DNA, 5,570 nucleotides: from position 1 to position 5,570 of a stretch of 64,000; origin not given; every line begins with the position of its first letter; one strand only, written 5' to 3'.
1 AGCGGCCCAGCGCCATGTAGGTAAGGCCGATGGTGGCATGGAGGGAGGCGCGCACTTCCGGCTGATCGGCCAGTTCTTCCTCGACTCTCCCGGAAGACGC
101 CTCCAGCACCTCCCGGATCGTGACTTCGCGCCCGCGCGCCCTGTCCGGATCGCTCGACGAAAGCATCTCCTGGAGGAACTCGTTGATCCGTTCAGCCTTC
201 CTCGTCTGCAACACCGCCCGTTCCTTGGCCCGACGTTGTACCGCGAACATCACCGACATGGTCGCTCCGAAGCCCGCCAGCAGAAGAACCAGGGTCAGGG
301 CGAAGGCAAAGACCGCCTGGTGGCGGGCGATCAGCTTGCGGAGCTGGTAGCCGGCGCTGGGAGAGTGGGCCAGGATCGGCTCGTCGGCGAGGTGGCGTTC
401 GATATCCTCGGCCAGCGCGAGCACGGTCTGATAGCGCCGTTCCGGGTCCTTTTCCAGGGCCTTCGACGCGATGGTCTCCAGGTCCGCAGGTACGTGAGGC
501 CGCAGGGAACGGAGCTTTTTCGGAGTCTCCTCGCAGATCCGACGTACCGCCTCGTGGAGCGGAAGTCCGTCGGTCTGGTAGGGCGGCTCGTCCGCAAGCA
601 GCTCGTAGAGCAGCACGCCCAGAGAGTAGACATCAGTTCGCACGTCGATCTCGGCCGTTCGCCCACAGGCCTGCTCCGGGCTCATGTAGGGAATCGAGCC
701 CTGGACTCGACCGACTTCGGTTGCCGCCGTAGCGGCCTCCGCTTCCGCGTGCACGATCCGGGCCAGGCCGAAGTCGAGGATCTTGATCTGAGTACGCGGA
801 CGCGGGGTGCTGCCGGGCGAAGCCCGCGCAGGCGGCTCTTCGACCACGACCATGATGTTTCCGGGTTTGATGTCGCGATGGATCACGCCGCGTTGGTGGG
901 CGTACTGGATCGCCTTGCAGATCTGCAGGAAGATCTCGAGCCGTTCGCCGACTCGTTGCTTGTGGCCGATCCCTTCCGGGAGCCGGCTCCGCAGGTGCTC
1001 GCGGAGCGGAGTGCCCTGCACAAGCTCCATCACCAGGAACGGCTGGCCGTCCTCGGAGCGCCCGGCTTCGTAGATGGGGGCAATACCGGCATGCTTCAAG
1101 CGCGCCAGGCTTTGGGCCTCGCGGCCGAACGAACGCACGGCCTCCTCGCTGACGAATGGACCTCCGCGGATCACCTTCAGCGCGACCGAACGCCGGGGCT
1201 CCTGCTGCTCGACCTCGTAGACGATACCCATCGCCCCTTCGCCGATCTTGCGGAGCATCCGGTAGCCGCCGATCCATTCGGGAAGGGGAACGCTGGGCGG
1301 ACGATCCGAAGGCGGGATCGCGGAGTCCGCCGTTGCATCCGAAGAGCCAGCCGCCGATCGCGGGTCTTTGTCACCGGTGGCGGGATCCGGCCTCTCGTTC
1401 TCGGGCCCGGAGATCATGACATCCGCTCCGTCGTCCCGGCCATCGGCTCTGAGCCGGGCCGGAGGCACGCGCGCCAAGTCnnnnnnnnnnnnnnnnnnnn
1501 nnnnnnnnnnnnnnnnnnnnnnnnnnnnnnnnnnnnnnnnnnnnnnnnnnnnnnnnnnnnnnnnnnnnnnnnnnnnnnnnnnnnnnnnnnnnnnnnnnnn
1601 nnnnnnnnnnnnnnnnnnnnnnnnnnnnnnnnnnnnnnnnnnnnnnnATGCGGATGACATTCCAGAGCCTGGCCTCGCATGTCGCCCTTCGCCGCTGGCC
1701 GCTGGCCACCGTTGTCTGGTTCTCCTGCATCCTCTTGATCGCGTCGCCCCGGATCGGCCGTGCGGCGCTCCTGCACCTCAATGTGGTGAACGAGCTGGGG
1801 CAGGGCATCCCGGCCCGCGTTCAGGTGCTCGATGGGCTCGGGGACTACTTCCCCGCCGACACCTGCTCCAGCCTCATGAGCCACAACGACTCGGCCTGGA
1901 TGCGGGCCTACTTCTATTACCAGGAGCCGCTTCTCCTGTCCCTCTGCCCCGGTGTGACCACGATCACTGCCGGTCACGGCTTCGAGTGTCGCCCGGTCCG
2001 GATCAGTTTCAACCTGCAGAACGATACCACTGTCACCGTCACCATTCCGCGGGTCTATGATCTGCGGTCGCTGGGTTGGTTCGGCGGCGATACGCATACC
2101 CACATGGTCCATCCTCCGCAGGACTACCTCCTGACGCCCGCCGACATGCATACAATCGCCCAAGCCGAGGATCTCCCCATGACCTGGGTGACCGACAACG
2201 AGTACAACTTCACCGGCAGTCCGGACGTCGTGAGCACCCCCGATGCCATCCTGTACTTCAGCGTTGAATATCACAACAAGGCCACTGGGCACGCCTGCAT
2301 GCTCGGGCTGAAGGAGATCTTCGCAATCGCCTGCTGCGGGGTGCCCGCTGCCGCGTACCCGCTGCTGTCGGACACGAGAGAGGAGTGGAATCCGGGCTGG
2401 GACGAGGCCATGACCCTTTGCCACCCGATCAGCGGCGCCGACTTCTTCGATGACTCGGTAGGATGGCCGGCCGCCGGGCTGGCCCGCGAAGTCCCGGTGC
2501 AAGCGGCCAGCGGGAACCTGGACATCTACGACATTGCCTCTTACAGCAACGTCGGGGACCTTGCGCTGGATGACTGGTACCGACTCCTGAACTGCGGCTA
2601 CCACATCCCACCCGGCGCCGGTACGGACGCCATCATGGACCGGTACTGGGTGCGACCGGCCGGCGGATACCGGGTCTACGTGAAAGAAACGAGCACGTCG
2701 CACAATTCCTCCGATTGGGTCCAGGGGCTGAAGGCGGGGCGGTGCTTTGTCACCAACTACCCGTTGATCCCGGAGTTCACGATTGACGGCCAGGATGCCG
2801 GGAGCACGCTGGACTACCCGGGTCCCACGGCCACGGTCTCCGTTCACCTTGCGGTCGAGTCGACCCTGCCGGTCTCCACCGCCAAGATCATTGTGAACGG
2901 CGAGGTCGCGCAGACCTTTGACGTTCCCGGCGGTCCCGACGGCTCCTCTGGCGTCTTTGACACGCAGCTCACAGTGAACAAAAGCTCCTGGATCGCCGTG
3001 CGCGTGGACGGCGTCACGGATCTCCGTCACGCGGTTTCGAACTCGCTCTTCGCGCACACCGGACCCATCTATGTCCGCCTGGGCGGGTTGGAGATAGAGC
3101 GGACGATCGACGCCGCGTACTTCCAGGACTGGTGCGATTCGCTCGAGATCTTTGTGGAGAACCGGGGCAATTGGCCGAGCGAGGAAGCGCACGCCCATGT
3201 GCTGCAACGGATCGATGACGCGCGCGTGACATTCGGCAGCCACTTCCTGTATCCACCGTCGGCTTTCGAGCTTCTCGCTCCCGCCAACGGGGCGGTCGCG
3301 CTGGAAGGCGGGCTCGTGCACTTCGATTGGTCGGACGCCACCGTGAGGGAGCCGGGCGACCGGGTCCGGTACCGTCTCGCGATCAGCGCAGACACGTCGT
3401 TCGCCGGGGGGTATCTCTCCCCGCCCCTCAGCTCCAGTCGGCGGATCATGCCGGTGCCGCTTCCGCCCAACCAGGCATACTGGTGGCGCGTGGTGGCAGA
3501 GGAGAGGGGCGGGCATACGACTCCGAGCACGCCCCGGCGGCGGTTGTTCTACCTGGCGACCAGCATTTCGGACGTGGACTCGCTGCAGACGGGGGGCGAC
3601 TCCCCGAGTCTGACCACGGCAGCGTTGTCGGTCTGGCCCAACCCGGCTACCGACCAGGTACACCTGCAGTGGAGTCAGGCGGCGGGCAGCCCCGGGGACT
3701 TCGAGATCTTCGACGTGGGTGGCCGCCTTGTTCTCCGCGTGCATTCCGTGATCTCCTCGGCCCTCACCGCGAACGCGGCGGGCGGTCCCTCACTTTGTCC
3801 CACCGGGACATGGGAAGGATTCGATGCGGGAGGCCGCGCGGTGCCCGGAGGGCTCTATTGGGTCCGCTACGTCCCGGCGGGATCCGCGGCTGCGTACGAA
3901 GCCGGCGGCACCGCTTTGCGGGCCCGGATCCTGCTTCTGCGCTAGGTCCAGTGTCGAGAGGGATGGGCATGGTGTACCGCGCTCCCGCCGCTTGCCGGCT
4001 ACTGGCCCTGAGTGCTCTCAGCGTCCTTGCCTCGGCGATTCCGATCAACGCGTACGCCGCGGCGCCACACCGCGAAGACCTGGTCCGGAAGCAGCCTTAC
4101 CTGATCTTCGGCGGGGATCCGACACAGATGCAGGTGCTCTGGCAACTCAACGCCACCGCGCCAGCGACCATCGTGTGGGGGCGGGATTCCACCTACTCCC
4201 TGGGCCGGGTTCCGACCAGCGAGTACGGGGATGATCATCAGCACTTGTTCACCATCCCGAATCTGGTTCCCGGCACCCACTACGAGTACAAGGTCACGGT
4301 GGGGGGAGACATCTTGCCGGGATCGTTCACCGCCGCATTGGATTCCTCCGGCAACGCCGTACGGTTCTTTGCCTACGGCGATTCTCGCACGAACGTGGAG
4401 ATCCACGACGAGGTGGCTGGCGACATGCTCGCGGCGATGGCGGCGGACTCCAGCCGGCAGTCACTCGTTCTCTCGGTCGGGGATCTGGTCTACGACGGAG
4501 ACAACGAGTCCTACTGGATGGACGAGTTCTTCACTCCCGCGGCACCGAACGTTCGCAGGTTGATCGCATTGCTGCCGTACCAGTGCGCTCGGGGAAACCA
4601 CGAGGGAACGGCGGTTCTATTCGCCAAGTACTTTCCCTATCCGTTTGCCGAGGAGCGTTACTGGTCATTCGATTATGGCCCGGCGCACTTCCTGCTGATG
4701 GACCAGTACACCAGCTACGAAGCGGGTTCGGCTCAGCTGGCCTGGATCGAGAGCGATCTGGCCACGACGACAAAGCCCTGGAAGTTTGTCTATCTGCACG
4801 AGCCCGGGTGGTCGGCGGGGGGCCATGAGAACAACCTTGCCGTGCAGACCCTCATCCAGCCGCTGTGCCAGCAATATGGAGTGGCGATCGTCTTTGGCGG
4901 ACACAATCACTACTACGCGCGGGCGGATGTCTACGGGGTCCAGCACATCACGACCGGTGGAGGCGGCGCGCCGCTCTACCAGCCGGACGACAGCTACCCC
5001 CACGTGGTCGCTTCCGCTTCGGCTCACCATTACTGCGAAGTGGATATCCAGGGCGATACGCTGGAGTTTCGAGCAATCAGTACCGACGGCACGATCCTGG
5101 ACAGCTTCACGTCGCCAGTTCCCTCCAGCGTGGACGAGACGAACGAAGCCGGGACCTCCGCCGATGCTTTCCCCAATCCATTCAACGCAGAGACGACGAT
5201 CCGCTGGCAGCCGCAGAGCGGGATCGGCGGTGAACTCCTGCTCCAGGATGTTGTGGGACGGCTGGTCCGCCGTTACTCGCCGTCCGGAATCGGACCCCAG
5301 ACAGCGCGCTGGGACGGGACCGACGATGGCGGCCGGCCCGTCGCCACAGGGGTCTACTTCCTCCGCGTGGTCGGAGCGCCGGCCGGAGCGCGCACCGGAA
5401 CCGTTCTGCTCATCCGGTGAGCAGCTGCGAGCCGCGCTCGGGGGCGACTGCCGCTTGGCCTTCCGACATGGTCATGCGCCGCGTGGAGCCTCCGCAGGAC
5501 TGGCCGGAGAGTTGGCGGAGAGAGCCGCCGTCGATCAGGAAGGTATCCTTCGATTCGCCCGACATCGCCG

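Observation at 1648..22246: Six different secreted proteins within 21 kb all end in the same T9SS-type sorting domain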

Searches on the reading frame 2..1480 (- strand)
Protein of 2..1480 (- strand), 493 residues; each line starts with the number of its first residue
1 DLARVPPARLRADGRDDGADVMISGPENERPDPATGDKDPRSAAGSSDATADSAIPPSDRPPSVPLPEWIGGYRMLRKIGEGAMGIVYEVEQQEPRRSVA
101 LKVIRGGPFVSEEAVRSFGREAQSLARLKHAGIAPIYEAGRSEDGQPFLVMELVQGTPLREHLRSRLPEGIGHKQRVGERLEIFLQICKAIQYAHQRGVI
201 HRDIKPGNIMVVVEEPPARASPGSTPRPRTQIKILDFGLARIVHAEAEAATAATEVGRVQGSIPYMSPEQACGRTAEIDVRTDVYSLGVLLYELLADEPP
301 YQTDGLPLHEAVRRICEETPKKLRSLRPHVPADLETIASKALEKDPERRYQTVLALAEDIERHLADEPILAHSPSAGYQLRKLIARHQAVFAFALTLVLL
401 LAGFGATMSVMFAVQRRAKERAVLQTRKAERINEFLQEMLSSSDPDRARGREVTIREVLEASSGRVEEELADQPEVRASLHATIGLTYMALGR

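Call 10: search_protein_families(library=pfam, proteins=[window:2-1480:-], max_evalue=0.01)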
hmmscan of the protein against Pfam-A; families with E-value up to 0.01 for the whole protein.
window:2-1480:- (493 aa): 5 families
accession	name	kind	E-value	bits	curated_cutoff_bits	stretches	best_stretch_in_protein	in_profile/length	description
PF00069.31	Pkinase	-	1.1e-44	153.3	31.7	1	73-353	1-255/263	Protein kinase domain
PF07714.23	PK_Tyr_Ser-Thr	-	2.2e-34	119.4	23.1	1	75-350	3-249/258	Protein tyrosine and serine/threonine kinase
PF01636.29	APH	-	3.1e-07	30.8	23.2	0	77-162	3-87/239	Phosphotransferase enzyme family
PF03109.22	ABC1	-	0.00022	20.9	22.9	1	146-247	142-221/244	ABC1 atypical kinase-like domain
PF17667.7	Pkinase_fungal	-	0.0046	16.2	24.1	0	170-267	278-361/387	Fungal protein kinase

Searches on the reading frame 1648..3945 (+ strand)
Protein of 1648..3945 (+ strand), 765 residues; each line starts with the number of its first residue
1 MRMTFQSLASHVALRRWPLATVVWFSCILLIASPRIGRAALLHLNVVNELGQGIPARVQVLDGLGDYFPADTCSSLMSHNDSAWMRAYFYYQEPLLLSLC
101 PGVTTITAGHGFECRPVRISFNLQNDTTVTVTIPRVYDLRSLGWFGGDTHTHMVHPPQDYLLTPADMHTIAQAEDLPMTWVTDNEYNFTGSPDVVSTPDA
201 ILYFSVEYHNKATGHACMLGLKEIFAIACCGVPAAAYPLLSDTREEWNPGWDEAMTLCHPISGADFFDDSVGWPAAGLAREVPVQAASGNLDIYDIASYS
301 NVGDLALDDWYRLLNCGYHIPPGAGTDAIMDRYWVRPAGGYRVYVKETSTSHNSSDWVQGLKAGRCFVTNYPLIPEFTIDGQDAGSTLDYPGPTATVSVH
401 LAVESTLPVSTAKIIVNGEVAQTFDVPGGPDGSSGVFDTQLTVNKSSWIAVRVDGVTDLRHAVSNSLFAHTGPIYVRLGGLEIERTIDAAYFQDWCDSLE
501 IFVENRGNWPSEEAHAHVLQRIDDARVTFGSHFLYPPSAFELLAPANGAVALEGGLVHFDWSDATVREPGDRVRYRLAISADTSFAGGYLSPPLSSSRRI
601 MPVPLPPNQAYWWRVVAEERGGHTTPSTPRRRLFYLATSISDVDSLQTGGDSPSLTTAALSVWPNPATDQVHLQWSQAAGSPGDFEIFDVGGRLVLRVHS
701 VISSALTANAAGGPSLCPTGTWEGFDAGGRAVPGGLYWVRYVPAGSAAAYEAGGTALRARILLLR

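Call 4: search_protein_families(library=pfam, proteins=[window:1648-3945:+], max_evalue=0.1)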
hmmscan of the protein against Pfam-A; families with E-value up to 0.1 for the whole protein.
window:1648-3945:+ (765 aa): 1 family
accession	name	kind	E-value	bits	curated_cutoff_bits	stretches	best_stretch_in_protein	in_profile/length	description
PF18962.6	Por_Secre_tail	-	0.00059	20.5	27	1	662-697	1-35/75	Secretion system C-terminal sorting domain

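Call 5: search_protein_families(library=ncbifam, proteins=[window:1648-3945:+], max_evalue=0.1)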
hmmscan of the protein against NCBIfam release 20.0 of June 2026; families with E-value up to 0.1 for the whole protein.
window:1648-3945:+ (765 aa): 3 families
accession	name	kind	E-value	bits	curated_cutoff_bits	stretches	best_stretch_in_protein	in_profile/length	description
NF038032.1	CehA_McbA_metalo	domain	9.1e-44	150.1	80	1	143-476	1-314/315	CehA/McbA family metallohydrolase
TIGR04183.1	Por_Secre_tail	domain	0.021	14.8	23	1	662-700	1-37/72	T9SS type A sorting domain-containing protein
NF038113.1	T9SSA_dep_M36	equivalog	0.022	12.9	885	1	655-702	788-835/869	T9SS-dependent M36 family metallopeptidase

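Call 18: list_cluster_members(proteins=[window:1648-3945:+, window:3963-5420:+, window:6591-7760:-, window:9139-10707:-, window:12711-13901:-, window:19814-22246:-, window:14607-17975:+, window:7995-8906:-, window:23690-25570:+, window:18053-19105:-])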
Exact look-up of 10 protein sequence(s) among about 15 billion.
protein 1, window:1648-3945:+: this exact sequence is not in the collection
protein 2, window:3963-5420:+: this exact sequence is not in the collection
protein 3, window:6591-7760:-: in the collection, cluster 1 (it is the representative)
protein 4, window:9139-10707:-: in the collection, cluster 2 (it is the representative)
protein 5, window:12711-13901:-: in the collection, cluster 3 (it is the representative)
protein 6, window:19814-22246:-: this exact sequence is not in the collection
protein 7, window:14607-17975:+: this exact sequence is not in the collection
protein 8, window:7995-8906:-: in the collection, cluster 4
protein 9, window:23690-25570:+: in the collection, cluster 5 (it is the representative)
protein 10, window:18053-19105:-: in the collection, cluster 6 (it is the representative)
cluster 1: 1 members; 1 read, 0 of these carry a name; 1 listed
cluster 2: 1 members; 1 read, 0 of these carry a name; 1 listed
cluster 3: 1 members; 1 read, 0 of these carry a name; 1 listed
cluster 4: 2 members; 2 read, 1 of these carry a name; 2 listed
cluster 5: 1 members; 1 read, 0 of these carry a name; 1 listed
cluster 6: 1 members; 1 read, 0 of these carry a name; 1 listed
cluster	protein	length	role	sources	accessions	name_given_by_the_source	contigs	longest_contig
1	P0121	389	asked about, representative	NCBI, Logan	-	-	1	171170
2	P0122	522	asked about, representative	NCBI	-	-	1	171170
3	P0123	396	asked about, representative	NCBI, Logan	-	-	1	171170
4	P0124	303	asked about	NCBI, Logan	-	-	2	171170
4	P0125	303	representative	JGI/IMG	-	sugar-specific transcriptional regulator TrmB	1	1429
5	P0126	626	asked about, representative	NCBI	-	-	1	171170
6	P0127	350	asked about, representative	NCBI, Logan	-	-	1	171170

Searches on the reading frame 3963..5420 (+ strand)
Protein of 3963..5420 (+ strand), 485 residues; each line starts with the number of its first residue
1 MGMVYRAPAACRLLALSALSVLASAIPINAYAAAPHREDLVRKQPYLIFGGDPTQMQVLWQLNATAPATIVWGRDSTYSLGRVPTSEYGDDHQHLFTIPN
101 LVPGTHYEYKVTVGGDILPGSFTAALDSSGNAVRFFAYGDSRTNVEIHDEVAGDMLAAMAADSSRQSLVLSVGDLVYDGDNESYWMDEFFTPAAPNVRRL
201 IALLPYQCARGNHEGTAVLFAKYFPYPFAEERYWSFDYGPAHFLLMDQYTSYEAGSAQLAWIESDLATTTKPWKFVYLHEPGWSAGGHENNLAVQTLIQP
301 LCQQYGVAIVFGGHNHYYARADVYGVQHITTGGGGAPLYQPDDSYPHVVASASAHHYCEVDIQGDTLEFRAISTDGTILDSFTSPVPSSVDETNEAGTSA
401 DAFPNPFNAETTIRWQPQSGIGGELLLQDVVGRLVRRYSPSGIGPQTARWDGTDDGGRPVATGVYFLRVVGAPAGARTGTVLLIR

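Call 4: search_protein_families(library=pfam, proteins=[window:3963-5420:+], max_evalue=0.1)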
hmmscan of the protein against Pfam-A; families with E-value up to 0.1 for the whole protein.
window:3963-5420:+ (485 aa): 5 families
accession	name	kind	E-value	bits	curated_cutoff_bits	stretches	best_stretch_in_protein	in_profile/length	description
PF00149.33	Metallophos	-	1.2e-12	49.1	21.5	1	161-318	26-191/191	Calcineurin-like phosphoesterase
PF16656.11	Pur_ac_phosph_N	-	2.1e-06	28.6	30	1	44-115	3-82/93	Purple acid Phosphatase, N-terminal domain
PF13860.13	FlgD_ig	-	0.00014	22.2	27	1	417-471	18-75/79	FlgD Ig-like domain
PF00041.27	fn3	-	0.065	13.9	25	0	75-112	23-67/84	Fibronectin type III domain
PF14008.11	Metallophos_C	-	0.069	14.3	23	0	328-381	4-63/63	Iron/zinc purple acid phosphatase-like protein C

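Call 5: search_protein_families(library=ncbifam, proteins=[window:3963-5420:+], max_evalue=0.1)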
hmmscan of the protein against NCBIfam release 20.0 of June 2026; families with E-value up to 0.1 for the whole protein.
window:3963-5420:+ (485 aa): 5 families
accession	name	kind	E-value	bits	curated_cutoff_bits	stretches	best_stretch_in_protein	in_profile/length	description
NF009276.0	PRK12633.1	equivalog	0.00097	18.9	383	1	443-476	153-186/234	flagellar basal body rod modification protein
NF053608.1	Lsa66_OmpA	equivalog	0.011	14.2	700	1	429-473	185-230/581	fibronectin-binding adhesin Lsa66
NF009453.0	PRK12813.1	equivalog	0.022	14.3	264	1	424-469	127-171/223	flagellar basal body rod modification protein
NF033707.1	T9SS_sortase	equivalog_domain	0.053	11.1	420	1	399-469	998-1075/1095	type IX secretion system sortase PorU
TIGR04183.1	Por_Secre_tail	domain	0.065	13.2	23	0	403-471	2-60/72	T9SS type A sorting domain-containing protein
